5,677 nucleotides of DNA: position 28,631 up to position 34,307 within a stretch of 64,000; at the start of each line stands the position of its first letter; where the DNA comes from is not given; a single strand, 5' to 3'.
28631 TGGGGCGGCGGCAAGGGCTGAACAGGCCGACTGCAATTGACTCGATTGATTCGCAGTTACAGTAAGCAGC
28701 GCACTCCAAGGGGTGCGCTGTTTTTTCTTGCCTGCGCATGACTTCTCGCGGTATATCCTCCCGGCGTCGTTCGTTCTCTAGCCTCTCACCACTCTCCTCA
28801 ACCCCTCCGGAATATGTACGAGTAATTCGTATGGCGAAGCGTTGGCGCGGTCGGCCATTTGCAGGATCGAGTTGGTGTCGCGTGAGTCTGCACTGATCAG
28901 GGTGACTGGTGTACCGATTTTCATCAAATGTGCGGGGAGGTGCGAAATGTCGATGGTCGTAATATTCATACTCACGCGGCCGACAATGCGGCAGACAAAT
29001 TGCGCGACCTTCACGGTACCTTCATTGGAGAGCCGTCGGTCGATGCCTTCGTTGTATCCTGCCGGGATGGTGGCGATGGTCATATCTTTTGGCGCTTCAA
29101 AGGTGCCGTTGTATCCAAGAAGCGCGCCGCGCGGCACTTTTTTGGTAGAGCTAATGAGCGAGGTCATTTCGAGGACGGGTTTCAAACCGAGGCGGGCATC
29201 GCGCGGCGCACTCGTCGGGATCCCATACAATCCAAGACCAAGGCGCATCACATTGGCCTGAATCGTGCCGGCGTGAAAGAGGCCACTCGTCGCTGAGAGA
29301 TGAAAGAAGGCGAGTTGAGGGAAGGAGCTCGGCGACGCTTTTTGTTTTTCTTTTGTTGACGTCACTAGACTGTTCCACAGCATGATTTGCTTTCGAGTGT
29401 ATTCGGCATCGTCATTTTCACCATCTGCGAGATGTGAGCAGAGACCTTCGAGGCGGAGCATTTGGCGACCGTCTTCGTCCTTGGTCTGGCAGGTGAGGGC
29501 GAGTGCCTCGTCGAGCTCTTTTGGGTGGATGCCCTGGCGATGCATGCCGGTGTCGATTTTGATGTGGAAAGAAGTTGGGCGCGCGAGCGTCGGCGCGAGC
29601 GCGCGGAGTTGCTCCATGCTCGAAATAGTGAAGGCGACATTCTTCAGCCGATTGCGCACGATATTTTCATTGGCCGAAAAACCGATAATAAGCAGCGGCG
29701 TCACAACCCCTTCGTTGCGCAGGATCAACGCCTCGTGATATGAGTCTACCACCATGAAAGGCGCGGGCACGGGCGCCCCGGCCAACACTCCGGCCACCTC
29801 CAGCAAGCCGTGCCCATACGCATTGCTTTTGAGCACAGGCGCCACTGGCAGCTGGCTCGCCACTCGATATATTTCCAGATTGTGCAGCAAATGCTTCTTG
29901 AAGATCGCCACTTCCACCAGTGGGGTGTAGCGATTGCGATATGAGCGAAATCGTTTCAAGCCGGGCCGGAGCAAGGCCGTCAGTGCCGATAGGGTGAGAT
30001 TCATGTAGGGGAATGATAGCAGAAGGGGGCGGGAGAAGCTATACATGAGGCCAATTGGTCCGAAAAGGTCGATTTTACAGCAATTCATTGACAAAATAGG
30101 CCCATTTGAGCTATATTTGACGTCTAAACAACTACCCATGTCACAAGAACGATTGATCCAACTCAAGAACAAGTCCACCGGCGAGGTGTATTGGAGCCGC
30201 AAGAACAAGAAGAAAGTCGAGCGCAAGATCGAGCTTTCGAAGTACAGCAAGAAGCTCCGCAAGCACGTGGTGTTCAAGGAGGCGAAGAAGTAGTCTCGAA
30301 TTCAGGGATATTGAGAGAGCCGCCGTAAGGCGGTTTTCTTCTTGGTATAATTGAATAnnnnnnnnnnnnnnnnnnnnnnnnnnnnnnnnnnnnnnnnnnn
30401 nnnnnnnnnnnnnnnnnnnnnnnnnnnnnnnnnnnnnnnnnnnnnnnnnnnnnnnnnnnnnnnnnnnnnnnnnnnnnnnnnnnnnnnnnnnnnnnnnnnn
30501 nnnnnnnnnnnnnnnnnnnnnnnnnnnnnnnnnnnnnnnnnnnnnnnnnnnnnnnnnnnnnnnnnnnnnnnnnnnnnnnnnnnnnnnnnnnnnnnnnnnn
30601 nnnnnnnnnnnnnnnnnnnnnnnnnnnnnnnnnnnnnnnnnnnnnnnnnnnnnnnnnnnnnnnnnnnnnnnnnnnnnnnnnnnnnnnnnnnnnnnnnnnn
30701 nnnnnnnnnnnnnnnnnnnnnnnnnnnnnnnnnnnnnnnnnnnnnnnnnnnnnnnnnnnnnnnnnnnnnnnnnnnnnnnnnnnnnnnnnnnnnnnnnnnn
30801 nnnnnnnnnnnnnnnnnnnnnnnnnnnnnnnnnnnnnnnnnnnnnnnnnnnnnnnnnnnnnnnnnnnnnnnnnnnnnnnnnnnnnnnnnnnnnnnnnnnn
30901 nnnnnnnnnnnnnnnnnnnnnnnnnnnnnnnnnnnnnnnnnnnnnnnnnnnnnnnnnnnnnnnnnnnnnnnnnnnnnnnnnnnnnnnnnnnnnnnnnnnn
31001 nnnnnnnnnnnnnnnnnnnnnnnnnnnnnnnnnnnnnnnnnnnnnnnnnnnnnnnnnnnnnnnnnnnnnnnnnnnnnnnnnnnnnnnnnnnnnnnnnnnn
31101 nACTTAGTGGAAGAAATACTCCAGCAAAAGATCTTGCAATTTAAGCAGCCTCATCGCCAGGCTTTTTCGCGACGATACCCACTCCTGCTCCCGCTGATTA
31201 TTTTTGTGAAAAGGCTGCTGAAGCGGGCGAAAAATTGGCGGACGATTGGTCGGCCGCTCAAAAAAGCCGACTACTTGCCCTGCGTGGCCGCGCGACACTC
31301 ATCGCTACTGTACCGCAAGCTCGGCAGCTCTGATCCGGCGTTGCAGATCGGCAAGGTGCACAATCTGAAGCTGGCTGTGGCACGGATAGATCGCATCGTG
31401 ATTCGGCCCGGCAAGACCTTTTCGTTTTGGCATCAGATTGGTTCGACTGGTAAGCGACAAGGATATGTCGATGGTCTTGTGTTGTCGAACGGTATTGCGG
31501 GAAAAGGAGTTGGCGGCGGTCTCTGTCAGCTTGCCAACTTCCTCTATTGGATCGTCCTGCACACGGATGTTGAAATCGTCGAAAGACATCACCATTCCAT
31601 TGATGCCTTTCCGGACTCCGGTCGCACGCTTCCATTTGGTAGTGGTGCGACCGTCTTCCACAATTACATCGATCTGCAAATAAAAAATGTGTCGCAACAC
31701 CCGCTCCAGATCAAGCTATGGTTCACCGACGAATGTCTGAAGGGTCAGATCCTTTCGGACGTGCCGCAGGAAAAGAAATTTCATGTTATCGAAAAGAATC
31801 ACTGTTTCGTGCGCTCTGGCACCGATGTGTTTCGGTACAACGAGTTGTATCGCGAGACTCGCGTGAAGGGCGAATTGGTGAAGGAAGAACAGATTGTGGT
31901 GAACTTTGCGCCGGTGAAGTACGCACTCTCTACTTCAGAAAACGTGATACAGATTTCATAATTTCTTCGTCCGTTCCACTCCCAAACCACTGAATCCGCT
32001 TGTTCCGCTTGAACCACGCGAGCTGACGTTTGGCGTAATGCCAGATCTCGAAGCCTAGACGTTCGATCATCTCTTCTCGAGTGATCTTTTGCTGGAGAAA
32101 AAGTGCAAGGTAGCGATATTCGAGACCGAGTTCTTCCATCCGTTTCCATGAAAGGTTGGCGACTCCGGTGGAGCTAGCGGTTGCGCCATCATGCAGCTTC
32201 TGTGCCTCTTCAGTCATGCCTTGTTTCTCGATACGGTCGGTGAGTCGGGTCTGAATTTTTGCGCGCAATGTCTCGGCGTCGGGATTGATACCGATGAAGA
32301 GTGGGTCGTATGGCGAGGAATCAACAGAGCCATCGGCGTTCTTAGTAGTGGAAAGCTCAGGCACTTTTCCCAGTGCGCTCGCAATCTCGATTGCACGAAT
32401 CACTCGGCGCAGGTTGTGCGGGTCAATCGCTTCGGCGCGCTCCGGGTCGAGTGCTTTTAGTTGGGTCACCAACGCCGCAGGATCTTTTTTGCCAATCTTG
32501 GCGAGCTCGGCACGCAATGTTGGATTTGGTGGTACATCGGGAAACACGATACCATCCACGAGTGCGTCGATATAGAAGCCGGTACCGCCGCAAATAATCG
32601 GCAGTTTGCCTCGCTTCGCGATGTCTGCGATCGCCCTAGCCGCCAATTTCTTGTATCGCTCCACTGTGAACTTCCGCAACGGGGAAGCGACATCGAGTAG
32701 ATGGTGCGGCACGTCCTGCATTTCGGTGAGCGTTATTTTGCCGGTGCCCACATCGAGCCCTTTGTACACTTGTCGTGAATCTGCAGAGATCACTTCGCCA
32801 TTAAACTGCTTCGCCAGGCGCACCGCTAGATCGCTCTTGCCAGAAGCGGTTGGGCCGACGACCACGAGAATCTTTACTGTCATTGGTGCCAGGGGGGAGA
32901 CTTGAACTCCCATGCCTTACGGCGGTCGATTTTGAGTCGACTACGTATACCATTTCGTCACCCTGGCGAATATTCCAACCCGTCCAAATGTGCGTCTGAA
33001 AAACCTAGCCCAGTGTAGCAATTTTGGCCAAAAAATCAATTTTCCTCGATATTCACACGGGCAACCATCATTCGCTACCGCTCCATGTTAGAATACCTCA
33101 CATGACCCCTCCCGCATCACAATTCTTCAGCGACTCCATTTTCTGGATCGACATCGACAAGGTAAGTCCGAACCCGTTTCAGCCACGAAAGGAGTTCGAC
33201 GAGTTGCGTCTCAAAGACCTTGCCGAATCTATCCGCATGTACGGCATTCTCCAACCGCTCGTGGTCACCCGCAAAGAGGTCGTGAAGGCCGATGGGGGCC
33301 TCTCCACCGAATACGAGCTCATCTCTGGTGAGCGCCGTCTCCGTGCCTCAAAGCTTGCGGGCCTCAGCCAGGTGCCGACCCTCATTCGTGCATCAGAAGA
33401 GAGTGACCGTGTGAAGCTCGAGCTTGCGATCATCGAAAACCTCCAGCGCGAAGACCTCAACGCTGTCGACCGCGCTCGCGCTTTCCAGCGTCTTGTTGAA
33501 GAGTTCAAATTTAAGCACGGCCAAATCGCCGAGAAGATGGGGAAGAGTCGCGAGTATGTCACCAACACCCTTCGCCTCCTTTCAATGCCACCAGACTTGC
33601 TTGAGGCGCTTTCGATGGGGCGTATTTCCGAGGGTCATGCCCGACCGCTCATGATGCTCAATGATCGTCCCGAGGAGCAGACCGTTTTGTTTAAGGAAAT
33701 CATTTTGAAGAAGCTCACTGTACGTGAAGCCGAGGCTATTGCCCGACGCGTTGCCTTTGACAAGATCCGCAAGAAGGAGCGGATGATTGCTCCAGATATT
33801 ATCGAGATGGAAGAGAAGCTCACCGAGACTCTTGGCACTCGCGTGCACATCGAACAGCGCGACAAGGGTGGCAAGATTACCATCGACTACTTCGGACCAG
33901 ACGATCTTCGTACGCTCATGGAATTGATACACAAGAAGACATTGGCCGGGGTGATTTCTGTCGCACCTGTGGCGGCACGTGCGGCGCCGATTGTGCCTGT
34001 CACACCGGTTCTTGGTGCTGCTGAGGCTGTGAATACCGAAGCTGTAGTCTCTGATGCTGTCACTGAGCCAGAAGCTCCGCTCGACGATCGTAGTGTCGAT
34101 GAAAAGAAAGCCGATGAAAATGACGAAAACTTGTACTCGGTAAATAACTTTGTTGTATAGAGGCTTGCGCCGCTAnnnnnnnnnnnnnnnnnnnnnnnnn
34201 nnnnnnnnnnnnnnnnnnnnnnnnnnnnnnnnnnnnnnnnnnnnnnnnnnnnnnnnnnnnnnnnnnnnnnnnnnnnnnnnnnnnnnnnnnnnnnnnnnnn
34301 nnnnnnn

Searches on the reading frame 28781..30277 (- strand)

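Call 9: search_protein_families(library=pfam, proteins=[window:28781-30277:-], max_evalue=0.001)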
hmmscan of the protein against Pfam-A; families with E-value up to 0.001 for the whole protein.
window:28781-30277:- (499 aa): 2 families
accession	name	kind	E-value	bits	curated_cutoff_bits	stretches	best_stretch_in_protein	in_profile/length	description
PF01168.26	Ala_racemase_N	-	2.7e-36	125.8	24.1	1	128-353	4-218/220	Alanine racemase, N-terminal domain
PF00842.27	Ala_racemase_C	-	8.9e-29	100.1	25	1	368-496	1-126/127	Alanine racemase, C-terminal domain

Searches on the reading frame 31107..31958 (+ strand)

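Call 9: search_protein_families(library=pfam, proteins=[window:31107-31958:+], max_evalue=0.001)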
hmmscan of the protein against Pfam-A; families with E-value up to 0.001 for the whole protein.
window:31107-31958:+ (284 aa): 1 family
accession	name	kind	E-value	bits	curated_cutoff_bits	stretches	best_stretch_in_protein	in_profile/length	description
PF04294.18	VanW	-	1.1e-40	138.6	27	1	83-215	2-129/130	VanW like protein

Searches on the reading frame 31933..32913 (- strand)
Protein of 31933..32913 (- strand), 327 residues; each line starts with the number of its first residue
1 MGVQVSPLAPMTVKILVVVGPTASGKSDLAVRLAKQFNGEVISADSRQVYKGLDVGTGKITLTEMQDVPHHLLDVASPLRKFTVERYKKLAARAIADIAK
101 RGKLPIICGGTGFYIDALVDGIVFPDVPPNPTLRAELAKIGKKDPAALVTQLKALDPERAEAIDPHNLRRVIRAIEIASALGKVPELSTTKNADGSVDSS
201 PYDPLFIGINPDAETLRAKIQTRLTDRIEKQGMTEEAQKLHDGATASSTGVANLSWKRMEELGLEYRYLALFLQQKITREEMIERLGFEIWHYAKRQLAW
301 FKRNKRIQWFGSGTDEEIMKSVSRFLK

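Call 10: search_protein_families(library=pfam, proteins=[window:31933-32913:-], max_evalue=0.001)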
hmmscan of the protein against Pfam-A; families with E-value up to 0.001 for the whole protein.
window:31933-32913:- (327 aa): 3 families
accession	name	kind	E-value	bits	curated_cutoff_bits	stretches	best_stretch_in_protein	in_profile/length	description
PF01715.23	IPPT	-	1.6e-66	224.9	23.6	1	48-303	1-242/243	IPP transferase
PF01745.22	IPT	-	4.9e-09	36.4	20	1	14-74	2-62/233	Isopentenyl transferase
PF13671.12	AAA_33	-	8.3e-05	23.4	27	1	16-76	2-63/143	AAA domain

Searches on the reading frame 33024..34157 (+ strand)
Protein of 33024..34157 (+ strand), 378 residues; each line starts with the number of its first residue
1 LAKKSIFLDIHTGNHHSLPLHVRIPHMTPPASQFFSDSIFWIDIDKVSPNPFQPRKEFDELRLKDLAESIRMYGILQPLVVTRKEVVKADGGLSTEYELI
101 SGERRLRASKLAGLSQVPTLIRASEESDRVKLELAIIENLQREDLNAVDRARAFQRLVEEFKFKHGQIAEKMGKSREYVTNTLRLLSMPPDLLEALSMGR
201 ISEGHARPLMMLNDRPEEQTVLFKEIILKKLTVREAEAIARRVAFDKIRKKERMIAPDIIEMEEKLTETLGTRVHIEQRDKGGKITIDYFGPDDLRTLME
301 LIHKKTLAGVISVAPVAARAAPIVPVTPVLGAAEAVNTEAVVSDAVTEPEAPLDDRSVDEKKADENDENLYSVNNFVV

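Call 10: search_protein_families(library=pfam, proteins=[window:33024-34157:+], max_evalue=0.001)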
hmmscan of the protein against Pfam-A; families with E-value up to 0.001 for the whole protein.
window:33024-34157:+ (378 aa): 3 families
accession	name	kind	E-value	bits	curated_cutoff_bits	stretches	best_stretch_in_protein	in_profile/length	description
PF17762.8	HTH_ParB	-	3.3e-30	104.7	22.6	1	143-242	1-99/102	ParB HTH domain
PF02195.25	ParB_N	-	2.3e-26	92.1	26.3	1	41-141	5-95/95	ParB N-terminal domain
PF23552.2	ParB_C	-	3.1e-10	39.8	23.8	1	256-302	2-49/50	ParB dimerisation domain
